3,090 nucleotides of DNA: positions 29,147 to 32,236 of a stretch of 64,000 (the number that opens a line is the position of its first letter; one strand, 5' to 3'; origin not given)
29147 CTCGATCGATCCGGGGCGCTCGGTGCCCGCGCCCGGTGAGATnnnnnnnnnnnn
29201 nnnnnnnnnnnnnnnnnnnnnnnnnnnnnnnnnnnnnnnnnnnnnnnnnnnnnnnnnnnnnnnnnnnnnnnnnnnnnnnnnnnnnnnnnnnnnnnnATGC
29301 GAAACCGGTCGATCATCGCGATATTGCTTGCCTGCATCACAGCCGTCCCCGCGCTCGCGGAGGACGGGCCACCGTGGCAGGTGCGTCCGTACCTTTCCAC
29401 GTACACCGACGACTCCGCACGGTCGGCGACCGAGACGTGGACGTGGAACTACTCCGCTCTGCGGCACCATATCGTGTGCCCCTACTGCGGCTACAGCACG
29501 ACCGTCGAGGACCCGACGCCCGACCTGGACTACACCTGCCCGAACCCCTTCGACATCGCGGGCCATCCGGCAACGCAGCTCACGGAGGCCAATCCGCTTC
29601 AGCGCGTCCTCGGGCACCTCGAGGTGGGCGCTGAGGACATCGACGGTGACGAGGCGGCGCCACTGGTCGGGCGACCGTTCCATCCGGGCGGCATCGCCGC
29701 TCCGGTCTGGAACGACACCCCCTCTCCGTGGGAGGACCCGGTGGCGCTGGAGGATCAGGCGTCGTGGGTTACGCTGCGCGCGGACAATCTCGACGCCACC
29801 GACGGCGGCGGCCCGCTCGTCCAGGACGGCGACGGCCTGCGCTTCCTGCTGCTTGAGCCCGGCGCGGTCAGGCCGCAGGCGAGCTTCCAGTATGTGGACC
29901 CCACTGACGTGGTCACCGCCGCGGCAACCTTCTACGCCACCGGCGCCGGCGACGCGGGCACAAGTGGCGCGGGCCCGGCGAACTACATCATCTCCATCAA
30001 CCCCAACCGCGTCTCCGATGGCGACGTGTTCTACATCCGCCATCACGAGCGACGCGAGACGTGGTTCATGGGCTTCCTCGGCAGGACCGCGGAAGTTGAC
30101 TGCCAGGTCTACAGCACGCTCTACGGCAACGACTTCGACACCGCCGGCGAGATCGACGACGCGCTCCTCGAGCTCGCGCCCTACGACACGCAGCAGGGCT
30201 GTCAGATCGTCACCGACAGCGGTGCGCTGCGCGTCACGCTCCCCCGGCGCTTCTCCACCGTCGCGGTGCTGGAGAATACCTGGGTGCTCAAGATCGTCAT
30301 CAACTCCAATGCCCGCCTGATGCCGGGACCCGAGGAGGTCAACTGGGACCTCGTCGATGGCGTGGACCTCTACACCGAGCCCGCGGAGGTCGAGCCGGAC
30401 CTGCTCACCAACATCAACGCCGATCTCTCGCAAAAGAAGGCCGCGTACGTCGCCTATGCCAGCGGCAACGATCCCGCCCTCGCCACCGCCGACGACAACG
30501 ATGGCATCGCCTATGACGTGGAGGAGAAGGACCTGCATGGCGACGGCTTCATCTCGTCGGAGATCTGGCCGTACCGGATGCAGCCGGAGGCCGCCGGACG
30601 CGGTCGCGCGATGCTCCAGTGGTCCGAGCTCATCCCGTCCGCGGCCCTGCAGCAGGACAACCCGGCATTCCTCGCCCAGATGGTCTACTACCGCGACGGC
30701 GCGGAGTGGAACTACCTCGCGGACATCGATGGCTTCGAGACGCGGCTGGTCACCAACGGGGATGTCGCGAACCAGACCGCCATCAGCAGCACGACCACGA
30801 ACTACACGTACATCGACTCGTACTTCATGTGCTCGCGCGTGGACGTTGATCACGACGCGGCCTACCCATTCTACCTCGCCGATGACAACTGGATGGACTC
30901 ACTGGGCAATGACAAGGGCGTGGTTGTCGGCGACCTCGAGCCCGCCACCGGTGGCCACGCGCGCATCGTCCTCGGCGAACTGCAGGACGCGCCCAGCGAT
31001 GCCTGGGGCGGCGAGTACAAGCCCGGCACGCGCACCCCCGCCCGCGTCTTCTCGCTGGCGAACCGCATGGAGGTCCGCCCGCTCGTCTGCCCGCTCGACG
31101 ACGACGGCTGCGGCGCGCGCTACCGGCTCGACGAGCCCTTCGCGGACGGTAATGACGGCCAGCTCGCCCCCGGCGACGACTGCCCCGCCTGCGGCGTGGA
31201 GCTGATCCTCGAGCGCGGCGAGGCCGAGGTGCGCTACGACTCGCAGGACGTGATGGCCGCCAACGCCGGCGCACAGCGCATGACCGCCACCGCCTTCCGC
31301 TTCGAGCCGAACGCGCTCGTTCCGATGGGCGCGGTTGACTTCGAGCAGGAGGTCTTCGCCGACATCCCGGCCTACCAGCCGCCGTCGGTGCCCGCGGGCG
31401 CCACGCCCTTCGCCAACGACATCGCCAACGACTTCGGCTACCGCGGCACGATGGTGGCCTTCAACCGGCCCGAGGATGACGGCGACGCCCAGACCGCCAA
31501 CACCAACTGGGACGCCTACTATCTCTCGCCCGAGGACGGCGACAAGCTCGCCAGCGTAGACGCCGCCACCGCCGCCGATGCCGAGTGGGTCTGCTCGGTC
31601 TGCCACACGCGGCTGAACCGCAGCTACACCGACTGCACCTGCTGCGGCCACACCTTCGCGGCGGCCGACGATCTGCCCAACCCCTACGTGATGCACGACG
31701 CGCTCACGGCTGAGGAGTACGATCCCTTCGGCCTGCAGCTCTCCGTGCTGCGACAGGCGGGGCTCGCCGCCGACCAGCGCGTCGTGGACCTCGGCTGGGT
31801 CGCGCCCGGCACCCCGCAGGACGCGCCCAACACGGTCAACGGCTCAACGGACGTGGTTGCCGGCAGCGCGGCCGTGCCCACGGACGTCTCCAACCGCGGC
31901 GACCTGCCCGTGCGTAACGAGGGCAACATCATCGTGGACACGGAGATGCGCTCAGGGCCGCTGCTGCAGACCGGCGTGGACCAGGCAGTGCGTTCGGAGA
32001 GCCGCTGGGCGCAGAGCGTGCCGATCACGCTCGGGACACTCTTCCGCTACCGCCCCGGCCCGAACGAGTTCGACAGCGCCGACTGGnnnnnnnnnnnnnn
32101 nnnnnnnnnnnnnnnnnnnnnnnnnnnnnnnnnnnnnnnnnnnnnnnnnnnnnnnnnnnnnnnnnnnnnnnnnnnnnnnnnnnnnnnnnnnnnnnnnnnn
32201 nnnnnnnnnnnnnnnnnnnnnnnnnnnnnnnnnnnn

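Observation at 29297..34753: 1818-aa signal-peptide giant with three zinc-ribbon-like cysteine knuckle motifs, no recognisable family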

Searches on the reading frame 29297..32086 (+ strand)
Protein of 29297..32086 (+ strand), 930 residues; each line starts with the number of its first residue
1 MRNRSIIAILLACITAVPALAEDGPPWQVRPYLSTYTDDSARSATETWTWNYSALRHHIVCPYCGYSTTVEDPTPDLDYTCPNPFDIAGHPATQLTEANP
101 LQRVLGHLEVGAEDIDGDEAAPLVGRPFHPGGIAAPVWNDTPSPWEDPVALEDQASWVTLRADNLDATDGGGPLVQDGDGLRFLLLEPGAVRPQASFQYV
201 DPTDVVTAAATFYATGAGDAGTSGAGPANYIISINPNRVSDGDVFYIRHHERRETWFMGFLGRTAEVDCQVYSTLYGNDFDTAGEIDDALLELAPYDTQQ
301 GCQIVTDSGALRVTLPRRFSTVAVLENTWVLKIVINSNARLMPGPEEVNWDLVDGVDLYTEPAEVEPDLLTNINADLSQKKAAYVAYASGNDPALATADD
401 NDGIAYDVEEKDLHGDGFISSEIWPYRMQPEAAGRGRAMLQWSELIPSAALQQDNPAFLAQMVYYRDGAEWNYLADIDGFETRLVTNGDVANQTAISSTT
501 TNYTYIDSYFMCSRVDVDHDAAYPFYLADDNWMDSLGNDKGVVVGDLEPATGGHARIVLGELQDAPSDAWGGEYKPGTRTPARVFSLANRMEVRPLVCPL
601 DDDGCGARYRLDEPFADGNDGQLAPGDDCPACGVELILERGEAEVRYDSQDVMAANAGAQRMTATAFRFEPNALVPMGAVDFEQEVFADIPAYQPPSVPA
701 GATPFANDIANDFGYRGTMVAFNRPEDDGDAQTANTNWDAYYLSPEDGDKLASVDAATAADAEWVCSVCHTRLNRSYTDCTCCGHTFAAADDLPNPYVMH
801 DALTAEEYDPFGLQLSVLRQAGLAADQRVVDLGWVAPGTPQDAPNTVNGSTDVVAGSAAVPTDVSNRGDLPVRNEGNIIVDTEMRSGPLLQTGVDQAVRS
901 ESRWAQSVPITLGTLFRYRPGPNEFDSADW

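Call 27: predict_structure(alignment_id=A2)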
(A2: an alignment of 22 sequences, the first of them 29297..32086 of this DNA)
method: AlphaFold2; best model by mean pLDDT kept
length: 930 residues; sequences in the alignment: 22
mean_pLDDT: 76.3   pTM: 0.79
mean pLDDT of the five models: 76.3, 74.3, 71.9, 67.2, 66.2
residues with pLDDT >= 90: 284; 70-90: 379; 50-70: 134; < 50: 133
segments of 3 or more residues with pLDDT < 50: 15-22, 141-149, 726-734, 824-874, 881-930
pLDDT, mean of each block of 10 residues (from residue 1): 62 48 72 73 69 91 90 66 85 89 89 71 87 61 46 76 79 87 96 93 87 78 74 96 93 73 83 94 72 76 94 89 81 94 84 65 80 89 89 77 73 66 84 95 87 78 91 89 91 84 90 83 67 82 68 77 73 87 88 92 92 74 91 93 87 69 85 85 89 84 82 87 65 63 91 90 93 92 87 88 92 87 43 31 34 36 33 51 31 30 30 34 35
secondary structure, 60 per line:
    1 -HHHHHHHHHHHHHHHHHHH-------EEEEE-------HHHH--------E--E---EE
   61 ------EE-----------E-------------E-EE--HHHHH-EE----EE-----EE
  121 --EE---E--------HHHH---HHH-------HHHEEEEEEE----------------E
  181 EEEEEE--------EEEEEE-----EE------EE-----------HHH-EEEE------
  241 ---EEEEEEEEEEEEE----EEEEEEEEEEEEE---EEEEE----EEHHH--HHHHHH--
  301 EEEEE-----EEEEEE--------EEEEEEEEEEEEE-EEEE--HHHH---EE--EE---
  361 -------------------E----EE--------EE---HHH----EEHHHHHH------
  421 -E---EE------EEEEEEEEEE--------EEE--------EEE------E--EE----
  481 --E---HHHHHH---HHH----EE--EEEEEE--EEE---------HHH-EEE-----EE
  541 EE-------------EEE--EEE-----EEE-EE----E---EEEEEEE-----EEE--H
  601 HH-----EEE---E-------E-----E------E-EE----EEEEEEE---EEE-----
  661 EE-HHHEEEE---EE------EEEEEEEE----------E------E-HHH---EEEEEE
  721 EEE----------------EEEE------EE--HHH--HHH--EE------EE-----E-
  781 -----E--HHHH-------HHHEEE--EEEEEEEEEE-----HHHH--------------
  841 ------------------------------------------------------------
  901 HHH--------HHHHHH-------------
elements in order (helices of 4 or more, strands of 3 or more residues): H2-20 E28-32 H40-43 H100-104 H137-140 E157-163 E180-186 E195-200 E231-234 E244-256 E261-273 E277-281 H293-298 E301-305 E311-316 E325-337 E339-342 H345-348 H409-414 E434-443 E452-454 E463-465 H487-492 E507-512 E515-517 E531-533 E539-542 E556-558 E561-563 E569-571 E583-589 E595-597 E608-610 E643-649 E653-655 E667-670 E682-689 E715-723 E740-743 H789-792 E803-805 E808-817 H823-826 H912-917
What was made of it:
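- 29363..31756 (+): N-terminal beta-rich region, aa 23-820, carrying the three knuckle modules; no match to a known fold. AF2 pLDDT 76, pTM 0.79 (call 27).
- On Zinc ribbon / rubredoxin-type metal knuckle: DSSP on the AF2 model shows strands at 59-60/67-68, 595-597/608-610, 628/635-638, 764-765/772-773 and 779/786, with pLDDT about 90 (call 27).
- In the AF2 model each CxxC lies between two short strands, with pLDDT about 90 (call 27).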

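Call 31: fold_search(model_id=the predicted structure, library=pdb)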
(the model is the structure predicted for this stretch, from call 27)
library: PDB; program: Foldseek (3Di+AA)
matches with E <= 10: 398; with E <= 0.001: 0
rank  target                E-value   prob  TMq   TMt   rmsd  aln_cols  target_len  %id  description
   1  7n6g_4C               1.7e-01  0.02  0.05  0.07  30.7       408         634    9  C1 of central pair (released 2022-05-18)
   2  9jmr_A                2.2e-01  0.04  0.06  0.10  21.6       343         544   10  Cryo-EM structure of PRV gB and FAB 16f9 complex (released 2025-09-24)
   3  6esc                  3.3e-01  0.03  0.06  0.09  20.8       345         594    9  Crystal structure of Pseudorabies virus glycoprotein B (released 2017-11-08)
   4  1epw                  3.3e-01  0.01  0.04  0.03  25.8       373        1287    7  CRYSTAL STRUCTURE OF CLOSTRIDIUM NEUROTOXIN TYPE B (released 2000-11-01)
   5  9ijj_4I               3.6e-01  0.02  0.06  0.03  27.4       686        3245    7  In situ structure of the central apparatus in mouse sperm axoneme. (released 2025-06-04)
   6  2nm1_A                4.0e-01  0.01  0.03  0.06  22.1       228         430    6  Structure of BoNT/B in complex with its protein receptor (released 2006-12-19)
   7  9e5v_A                4.5e-01  0.02  0.06  0.08  37.4       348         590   11  The postfusion conformation of herpes simplex virus type 1 (HSV-1) glycoprotein B (gB) (released 2026-03-18)
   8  1f31_A                4.7e-01  0.01  0.05  0.04  26.0       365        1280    8  CRYSTAL STRUCTURE OF CLOSTRIDIUM BOTULINUM NEUROTOXIN B COMPLEXED WITH A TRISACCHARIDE (released 2000-11-01)
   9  1s0g                  5.0e-01  0.01  0.04  0.04  26.4       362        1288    7  Crystal structure of botulinum neurotoxin type B apo form (released 2004-03-16)
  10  5h7e                  5.3e-01  0.02  0.04  0.15  18.6       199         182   12  Crystal Structure of native drCPDase (released 2017-09-27)
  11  9fti_A                5.3e-01  0.01  0.03  0.04  17.5       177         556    9  Open conformation of the pentameric ligand-gated ion channel, DeCLIC at pH 5 with 10mM EDTA (released 2024-09-11)
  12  3nwf_C                5.6e-01  0.02  0.06  0.08  39.1       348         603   10  Glycoprotein B from Herpes simplex virus type 1, low-pH (released 2010-12-01)
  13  5vmr_B                5.6e-01  0.01  0.05  0.07  25.2       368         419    9  Receptor binding domain of BoNT/B in complex with mini-protein binder Bot.2110.4 (released 2017-09-20)
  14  5tzn_F                5.9e-01  0.05  0.05  0.20  12.2       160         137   11  Structure of the viral immunoevasin m12 (Smith) bound to the natural killer cell receptor NKR-P1B (B6) (released 2017-05-24)
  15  8jbq                  5.9e-01  0.01  0.05  0.06  30.9       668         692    9  Pro-alpha-hemolysin of Vibrio campbellii (released 2023-09-27)
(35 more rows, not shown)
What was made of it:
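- The N-terminal noise-level matches are lectin-like jelly rolls (call 31).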

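Call 72: fold_search(model_id=the predicted structure, library=viral)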
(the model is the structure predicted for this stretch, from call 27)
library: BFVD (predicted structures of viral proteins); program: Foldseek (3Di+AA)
matches with E <= 10: 168; with E <= 0.001: 0
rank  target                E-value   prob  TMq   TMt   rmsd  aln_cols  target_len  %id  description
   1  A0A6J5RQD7            2.5e-02  0.15  0.06  0.11  15.8       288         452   12  Uncharacterized protein [uncultured Caudovirales phage]
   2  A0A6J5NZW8            3.3e-02  0.07  0.05  0.05  23.0       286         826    9  Uncharacterized protein [uncultured Caudovirales phage]
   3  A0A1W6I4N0            9.7e-02  0.07  0.07  0.10  24.7       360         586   10  Glycoprotein B (Fragment) [Beluga whale alphaherpesvirus 1]
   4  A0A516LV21            1.5e-01  0.03  0.05  0.05  17.6       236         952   10  (no name in the UniProt tables at hand)
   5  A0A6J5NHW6            2.1e-01  0.06  0.04  0.04  13.6       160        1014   11  Uncharacterized protein [uncultured Caudovirales phage]
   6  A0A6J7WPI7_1          2.1e-01  0.01  0.04  0.04  26.8       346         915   12  Intramolecular chaperone auto-processing domain containing protein [uncultured Caudovirales phage]
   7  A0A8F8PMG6            2.2e-01  0.03  0.04  0.13  17.6       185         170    7  Uncharacterized protein [Clandestinovirus]
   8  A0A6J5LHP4            2.4e-01  0.02  0.05  0.05  20.8       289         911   11  C1q domain containing protein [uncultured Caudovirales phage]
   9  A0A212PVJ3            3.0e-01  0.08  0.05  0.12  37.9       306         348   12  Hemagglutinin [Cowpox virus]
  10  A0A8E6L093            3.0e-01  0.01  0.04  0.04  30.1       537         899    8  (no name in the UniProt tables at hand)
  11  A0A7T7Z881            3.4e-01  0.05  0.06  0.08  11.9       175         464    7  Uncharacterized protein [Salmonella phage SPHG3]
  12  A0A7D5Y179            3.4e-01  0.01  0.03  0.07  19.1       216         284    8  Nonstructural protein 4 [Fitzroy Crossing tenui-like virus 1]
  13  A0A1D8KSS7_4          3.4e-01  0.01  0.05  0.05  22.6       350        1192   11  Tail protein [Synechococcus phage S-WAM2]
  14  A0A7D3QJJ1            4.9e-01  0.03  0.05  0.13  14.9       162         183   10  (no name in the UniProt tables at hand)
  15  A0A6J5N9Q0            4.9e-01  0.02  0.04  0.04  17.1       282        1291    9  LbR_YadA-like domain containing protein [uncultured Caudovirales phage]
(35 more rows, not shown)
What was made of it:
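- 29363..31756 (+): Foldseek found nothing at E<0.1 in the PDB and nothing at E<=0.001 in BFVD, where the best hit was E 0.025 (calls 31, 72).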

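Call 83: search_protein_representatives(alignment_id=A8)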
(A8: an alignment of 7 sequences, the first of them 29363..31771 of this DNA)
Query: 7 sequences, 784 profile positions. Proteins with E-value up to 0.001 (for the whole library): 51; up to 1e-10: 38; up to 1e-30: 26. The best 51 are listed.
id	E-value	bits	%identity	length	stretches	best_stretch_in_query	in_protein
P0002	9.8e-272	920.4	-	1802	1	2-784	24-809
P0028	1.3e-153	529.8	-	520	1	2-463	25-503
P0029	1.6e-134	466.7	-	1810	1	2-783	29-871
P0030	6.3e-121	421.7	-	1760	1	2-783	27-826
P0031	9.9e-116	404.5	-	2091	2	1-553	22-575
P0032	1.4e-108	380.8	-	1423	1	362-783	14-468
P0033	6.4e-97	342.3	-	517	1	2-492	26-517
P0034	1.1e-91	324.9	-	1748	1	2-782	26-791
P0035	5.8e-88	312.7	-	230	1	1-218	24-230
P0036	1.7e-87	311.2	-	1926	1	5-783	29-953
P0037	2.8e-87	310.4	-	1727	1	3-783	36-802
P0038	8.5e-84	298.9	-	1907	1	4-783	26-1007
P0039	1.5e-77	278.3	-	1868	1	4-783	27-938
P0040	5.8e-76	273.0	-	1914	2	156-782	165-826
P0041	1.4e-73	265.1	-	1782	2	395-782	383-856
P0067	5.2e-08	48.3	-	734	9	723-766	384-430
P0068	2.9e-07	45.8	-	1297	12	687-757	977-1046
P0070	1.1e-05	40.6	-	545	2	696-761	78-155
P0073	4.3e-05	38.6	-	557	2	697-755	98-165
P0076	5.1e-04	35.1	-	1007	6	706-755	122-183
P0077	5.5e-04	35.0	-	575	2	702-754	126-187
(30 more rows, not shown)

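Call 86: search_protein_families(library=pfam, proteins=[P0067, P0068, P0070, P0073, P0076, P0077], max_evalue=0.001)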
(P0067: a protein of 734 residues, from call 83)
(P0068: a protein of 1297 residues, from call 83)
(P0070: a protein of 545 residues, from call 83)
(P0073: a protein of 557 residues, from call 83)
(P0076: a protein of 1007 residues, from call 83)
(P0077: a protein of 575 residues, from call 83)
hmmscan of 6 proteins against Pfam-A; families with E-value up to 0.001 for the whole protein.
P0067 (734 aa): 7 families
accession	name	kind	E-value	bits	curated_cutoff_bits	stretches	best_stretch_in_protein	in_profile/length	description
PF13248.11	Zn_ribbon_3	-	8.1e-35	117.6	27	3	388-411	3-26/26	zinc-ribbon domain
PF12773.13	DZR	-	3.2e-34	117.3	27.3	6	233-292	1-45/45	Double zinc ribbon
PF10571.15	UPF0547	-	4.2e-18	65.6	29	1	273-297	2-26/26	Uncharacterised protein family UPF0547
PF17032.10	Zn_ribbon_15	-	2.1e-15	57.7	28.9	0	517-602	1-73/73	zinc-ribbon family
PF13240.11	Zn_Ribbon_1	-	1.3e-14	53.9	25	0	657-677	2-22/23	zinc-ribbon domain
PF03966.22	Trm112p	-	3.7e-09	36.8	22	0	403-470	9-32/40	Trm112p-like protein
PF18912.6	DZR_2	-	5.5e-09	36.2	27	0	653-678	20-46/56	Double zinc ribbon domain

P0068 (1297 aa): 12 families
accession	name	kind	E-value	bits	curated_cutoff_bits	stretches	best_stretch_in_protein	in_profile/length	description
PF13240.11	Zn_Ribbon_1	-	1.3e-72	238.2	25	13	1017-1038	2-23/23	zinc-ribbon domain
PF12773.13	DZR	-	6.8e-50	167.4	27.3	9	1117-1181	1-45/45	Double zinc ribbon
PF17032.10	Zn_ribbon_15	-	3.4e-40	137.1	28.9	0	643-664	52-73/73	zinc-ribbon family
PF18912.6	DZR_2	-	2.8e-33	114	27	0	864-893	19-49/56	Double zinc ribbon domain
PF24460.1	DUF7575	-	4.9e-32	109.4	28.5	1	275-300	2-27/28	Domain of unknown function (DUF7575)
PF10005.14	Zn_ribbon_DZR_6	-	7.3e-20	71.9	23.4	0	278-307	3-32/93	zinc-ribbon domain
PF13248.11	Zn_ribbon_3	-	8e-18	63.7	27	1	276-300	2-26/26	zinc-ribbon domain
PF01641.26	SelR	-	6.8e-17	61.9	24.9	0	1141-1195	11-67/116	SelR domain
PF16919.11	PknG_rubred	-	2.3e-10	40.7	28.5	0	1165-1185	27-47/74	Protein kinase G rubredoxin domain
PF14446.12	Prok-RING_1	-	2e-09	37.7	29.1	0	1014-1037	4-29/54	Prokaryotic RING finger family 1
PF03854.20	zf-P11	-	2.7e-06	27.4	25.6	0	1162-1184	23-45/50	P-11 zinc finger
PF14803.11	Zn_ribbon_Nudix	-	4.3e-05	23.8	25.6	0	292-309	2-19/34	Nudix N-terminal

P0070 (545 aa): 7 families
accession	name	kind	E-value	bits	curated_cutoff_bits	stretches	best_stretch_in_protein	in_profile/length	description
PF13248.11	Zn_ribbon_3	-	4.9e-16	58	27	2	88-108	4-24/26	zinc-ribbon domain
PF13240.11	Zn_Ribbon_1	-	1.3e-12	47.5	25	1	89-108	2-21/23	zinc-ribbon domain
PF12773.13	DZR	-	5e-11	43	27.3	1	89-136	1-45/45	Double zinc ribbon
PF10571.15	UPF0547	-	3.5e-09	37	29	1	88-111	2-25/26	Uncharacterised protein family UPF0547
PF18912.6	DZR_2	-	7.7e-05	22.9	27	0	102-145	9-52/56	Double zinc ribbon domain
PF07282.18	Cas12f1-like_TNB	-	0.00029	21.4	26.3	1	99-130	27-55/60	Cas12f1-like, TNB domain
PF17032.10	Zn_ribbon_15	-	0.00041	21.5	28.9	0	103-136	40-73/73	zinc-ribbon family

P0073 (557 aa): 6 families
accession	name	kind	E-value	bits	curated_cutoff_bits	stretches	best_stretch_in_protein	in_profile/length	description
PF13248.11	Zn_ribbon_3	-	2.3e-11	43.2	27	1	106-127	3-24/26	zinc-ribbon domain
PF12773.13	DZR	-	1.4e-08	35.2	27.3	1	108-157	1-45/45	Double zinc ribbon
PF13240.11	Zn_Ribbon_1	-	4.8e-08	33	25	0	139-158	2-21/23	zinc-ribbon domain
PF17032.10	Zn_ribbon_15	-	8.7e-06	26.9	28.9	0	137-157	53-73/73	zinc-ribbon family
PF18912.6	DZR_2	-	4.4e-05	23.7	27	0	107-156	9-55/56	Double zinc ribbon domain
PF10571.15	UPF0547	-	0.00045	20.7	29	0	138-157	2-21/26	Uncharacterised protein family UPF0547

P0076 (1007 aa): 34 families (the best 25 are shown)
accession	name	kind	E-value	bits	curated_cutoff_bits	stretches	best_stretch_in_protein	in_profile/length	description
PF00515.34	TPR_1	-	6.4e-35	118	27.8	3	943-974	3-34/34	Tetratricopeptide repeat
PF13248.11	Zn_ribbon_3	-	1.2e-33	113.9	27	4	327-347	5-25/26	zinc-ribbon domain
PF07719.23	TPR_2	-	6.7e-29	98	27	2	943-973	3-33/34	Tetratricopeptide repeat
PF12773.13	DZR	-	1.3e-24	86.5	27.3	3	109-175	1-45/45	Double zinc ribbon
PF13181.12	TPR_8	-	3.5e-23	80.2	25.7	2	943-973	3-33/34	Tetratricopeptide repeat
PF13414.12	TPR_11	-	5.3e-23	80.9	26.8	3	948-989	1-42/42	TPR repeat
PF13431.12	TPR_17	-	1.1e-22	78.8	24.4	3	929-962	1-34/34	Tetratricopeptide repeat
PF13240.11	Zn_Ribbon_1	-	2.9e-22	78.2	25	3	157-177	2-22/23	zinc-ribbon domain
PF13432.12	TPR_16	-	7.7e-19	68.2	32.7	2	947-996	3-52/65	Tetratricopeptide repeat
PF13424.12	TPR_12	-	9.5e-18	64.6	30.1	3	908-970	4-74/77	Tetratricopeptide repeat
PF14559.12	TPR_19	-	2.8e-17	63.2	25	3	952-1001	2-51/68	Tetratricopeptide repeat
PF13428.12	TPR_14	-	5.9e-17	60.9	23.5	2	943-982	3-42/44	Tetratricopeptide repeat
PF17032.10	Zn_ribbon_15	-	3.6e-15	57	28.9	0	154-175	52-73/73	zinc-ribbon family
PF01239.28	PPTA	-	6.1e-14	51.2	29.5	1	889-920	1-32/32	Protein prenyltransferase alpha subunit repeat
PF10571.15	UPF0547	-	2.4e-13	50.4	29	1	157-175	3-21/26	Uncharacterised protein family UPF0547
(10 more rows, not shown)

P0077 (575 aa): 6 families
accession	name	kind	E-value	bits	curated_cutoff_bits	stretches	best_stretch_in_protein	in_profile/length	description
PF13248.11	Zn_ribbon_3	-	1.5e-13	50.1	27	3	128-149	2-23/26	zinc-ribbon domain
PF12773.13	DZR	-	7.7e-10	39.2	27.3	1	131-180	1-45/45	Double zinc ribbon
PF10571.15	UPF0547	-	1e-07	32.3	29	0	161-184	2-25/26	Uncharacterised protein family UPF0547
PF13240.11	Zn_Ribbon_1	-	2.5e-07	30.7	25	0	10-31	2-23/23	zinc-ribbon domain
PF18912.6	DZR_2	-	0.00024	21.3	27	0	144-186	9-49/56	Double zinc ribbon domain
PF17032.10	Zn_ribbon_15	-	0.00092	20.4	28.9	0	129-180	24-73/73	zinc-ribbon family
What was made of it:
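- On Zinc ribbon / rubredoxin-type metal knuckle: Out-of-family library hits are Pfam zinc-ribbon proteins (calls 83, 86).
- They align to motif 3 (calls 83, 86).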
